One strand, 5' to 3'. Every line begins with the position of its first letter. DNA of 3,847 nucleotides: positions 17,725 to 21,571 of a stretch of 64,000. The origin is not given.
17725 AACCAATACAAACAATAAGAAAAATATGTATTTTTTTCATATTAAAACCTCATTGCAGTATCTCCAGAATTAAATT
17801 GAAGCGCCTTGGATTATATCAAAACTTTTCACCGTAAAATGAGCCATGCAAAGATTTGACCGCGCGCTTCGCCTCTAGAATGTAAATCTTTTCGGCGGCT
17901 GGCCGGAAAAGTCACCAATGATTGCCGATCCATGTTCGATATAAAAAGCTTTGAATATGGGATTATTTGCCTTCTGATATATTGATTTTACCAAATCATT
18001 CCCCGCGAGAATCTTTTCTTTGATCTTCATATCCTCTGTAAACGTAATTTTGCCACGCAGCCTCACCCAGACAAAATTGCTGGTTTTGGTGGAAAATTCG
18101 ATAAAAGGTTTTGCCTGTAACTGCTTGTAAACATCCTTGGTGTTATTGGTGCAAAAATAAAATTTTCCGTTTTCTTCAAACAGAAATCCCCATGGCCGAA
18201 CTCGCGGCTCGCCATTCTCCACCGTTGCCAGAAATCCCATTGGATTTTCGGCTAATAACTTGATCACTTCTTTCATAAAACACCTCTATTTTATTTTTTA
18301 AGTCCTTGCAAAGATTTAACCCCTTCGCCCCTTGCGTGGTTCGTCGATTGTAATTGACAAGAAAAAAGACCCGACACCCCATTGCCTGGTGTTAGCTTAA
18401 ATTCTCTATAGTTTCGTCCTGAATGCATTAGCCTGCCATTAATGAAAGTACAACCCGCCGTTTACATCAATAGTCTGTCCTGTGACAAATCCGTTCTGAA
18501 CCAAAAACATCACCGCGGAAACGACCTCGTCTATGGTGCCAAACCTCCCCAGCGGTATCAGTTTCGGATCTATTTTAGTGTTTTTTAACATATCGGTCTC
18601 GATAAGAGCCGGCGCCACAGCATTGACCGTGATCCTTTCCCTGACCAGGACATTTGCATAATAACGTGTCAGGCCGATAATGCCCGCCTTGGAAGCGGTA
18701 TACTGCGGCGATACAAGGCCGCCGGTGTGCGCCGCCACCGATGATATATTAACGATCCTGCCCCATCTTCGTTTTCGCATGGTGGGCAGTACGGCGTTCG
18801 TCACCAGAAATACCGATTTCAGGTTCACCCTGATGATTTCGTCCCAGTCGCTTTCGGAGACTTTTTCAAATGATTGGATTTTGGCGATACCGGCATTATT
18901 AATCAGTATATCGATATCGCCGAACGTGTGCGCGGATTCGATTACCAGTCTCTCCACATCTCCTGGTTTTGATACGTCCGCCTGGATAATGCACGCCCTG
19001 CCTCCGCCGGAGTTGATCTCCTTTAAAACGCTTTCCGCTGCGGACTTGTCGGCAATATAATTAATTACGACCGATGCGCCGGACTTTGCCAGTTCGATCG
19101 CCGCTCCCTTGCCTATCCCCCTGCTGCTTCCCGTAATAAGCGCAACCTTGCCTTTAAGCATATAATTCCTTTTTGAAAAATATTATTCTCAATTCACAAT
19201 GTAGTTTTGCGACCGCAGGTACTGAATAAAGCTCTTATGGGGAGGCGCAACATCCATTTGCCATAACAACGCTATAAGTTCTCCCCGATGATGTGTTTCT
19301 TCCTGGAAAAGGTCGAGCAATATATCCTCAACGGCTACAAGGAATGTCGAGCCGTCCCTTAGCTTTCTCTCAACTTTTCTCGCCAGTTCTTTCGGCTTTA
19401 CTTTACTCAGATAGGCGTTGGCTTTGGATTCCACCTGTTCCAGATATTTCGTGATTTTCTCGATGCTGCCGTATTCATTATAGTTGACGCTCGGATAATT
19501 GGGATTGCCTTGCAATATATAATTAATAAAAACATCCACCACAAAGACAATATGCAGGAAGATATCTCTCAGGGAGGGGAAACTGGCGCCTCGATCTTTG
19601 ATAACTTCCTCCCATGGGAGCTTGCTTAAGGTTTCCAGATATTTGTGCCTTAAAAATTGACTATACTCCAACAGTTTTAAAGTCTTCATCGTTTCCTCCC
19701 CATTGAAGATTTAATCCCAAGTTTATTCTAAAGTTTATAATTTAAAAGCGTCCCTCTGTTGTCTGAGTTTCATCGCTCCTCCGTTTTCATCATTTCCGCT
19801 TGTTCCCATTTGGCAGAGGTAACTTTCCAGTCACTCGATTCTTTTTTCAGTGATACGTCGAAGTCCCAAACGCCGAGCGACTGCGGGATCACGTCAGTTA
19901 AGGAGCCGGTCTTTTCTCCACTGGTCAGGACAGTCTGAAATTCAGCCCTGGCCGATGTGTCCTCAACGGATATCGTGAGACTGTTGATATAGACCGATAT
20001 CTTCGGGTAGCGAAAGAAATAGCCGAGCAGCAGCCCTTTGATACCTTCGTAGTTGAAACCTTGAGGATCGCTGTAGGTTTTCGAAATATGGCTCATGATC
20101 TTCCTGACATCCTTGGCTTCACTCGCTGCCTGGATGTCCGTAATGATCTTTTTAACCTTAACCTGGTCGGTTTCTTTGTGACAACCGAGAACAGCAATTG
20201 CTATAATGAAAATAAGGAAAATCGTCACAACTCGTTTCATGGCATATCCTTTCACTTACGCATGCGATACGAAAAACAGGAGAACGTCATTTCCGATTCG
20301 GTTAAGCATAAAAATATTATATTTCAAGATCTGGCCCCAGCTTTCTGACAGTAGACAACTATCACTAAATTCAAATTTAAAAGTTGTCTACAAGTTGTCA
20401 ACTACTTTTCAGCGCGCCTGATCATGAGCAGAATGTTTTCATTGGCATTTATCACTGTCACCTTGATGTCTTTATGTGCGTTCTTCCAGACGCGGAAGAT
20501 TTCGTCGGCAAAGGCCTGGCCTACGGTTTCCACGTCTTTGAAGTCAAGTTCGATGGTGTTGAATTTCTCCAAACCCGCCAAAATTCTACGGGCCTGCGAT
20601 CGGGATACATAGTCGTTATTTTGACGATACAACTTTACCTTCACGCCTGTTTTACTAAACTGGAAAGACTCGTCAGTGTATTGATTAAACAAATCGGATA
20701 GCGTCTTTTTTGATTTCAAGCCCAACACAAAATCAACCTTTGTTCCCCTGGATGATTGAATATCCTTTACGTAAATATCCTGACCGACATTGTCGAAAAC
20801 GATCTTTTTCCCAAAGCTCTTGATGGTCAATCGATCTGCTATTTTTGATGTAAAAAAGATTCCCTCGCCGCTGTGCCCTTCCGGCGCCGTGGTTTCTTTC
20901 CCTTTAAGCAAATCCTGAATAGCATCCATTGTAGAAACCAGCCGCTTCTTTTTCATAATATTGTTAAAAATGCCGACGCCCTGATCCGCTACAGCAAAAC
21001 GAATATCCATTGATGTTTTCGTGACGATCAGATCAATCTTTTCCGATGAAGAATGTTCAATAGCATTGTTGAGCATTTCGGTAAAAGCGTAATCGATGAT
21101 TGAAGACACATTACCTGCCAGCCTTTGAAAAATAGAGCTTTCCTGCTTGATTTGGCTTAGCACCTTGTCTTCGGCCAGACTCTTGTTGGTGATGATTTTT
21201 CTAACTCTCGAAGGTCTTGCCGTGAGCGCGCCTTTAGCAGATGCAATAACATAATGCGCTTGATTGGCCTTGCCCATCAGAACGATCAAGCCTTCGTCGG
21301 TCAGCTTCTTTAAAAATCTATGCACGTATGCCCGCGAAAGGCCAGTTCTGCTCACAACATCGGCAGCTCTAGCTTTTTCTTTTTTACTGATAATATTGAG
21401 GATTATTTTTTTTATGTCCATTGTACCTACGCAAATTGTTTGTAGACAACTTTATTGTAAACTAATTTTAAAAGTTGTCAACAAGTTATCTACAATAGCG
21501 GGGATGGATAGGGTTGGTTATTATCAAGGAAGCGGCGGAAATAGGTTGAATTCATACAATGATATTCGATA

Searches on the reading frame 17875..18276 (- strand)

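Call 17: search_protein_families(library=pfam, proteins=[window:17875-18276:-], max_evalue=0.00001)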
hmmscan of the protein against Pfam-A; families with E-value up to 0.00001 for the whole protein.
window:17875-18276:- (133 aa): 3 families
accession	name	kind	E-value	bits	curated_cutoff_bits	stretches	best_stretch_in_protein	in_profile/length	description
PF01243.27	PNPOx_N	-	5.8e-12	46.5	28.1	1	2-91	3-89/120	Pyridoxamine 5'-phosphate oxidase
PF16242.11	Pyrid_ox_like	-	4.5e-08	33.2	28.8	1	2-103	4-106/149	Pyridoxamine 5'-phosphate oxidase like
PF12900.13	Pyridox_ox_2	-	8.6e-06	26.2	27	1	3-90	4-100/140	Pyridoxamine 5'-phosphate oxidase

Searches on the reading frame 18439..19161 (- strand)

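Call 17: search_protein_families(library=pfam, proteins=[window:18439-19161:-], max_evalue=0.00001)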
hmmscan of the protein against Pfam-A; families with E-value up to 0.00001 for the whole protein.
window:18439-19161:- (240 aa): 3 families
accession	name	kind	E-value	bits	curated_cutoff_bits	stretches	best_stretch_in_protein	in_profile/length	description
PF00106.31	adh_short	-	2.9e-59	200.3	26.6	1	5-196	1-191/195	short chain dehydrogenase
PF13561.12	adh_short_C2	-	4.3e-58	197.1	27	1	13-237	5-235/236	Enoyl-(Acyl carrier protein) reductase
PF08659.16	KR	-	6.5e-13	49.4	22.6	1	7-165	3-160/180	KR domain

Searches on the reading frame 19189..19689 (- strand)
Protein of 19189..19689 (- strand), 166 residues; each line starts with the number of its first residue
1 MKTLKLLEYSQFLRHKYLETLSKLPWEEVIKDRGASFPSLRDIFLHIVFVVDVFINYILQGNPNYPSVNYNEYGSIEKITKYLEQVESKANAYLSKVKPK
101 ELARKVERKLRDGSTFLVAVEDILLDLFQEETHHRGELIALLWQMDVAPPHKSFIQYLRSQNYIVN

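Call 17: search_protein_families(library=pfam, proteins=[window:19189-19689:-], max_evalue=0.00001)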
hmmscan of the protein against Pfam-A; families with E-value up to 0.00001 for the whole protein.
window:19189-19689:- (166 aa): 2 families
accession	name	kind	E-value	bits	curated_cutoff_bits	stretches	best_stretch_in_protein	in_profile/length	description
PF05163.17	DinB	-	1.7e-14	54.6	23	1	2-160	4-160/165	DinB family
PF12867.12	DinB_2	-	9.2e-11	42.7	24.8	1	14-137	6-127/128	DinB superfamily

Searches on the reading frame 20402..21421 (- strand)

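Call 17: search_protein_families(library=pfam, proteins=[window:20402-21421:-], max_evalue=0.00001)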
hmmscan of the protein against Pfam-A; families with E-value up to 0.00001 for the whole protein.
window:20402-21421:- (339 aa): 5 families
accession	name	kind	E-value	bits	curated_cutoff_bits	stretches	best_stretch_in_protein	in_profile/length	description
PF14213.11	DUF4325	-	2.4e-15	56.4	23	1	276-330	1-63/64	STAS-like domain of unknown function (DUF4325)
PF13581.12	HATPase_c_2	-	1.2e-08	35.5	27.4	1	106-202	29-116/127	Histidine kinase-like ATPase domain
PF09339.16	HTH_IclR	-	2.9e-07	30.6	22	0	7-46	8-48/52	IclR helix-turn-helix domain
PF13412.12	HTH_24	-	5e-07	29.6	21.9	1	3-46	4-47/48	Winged helix-turn-helix DNA-binding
PF02518.31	HATPase_c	-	5.1e-06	27.3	26.4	0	110-234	7-108/111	Histidine kinase-, DNA gyrase B-, and HSP90-like ATPase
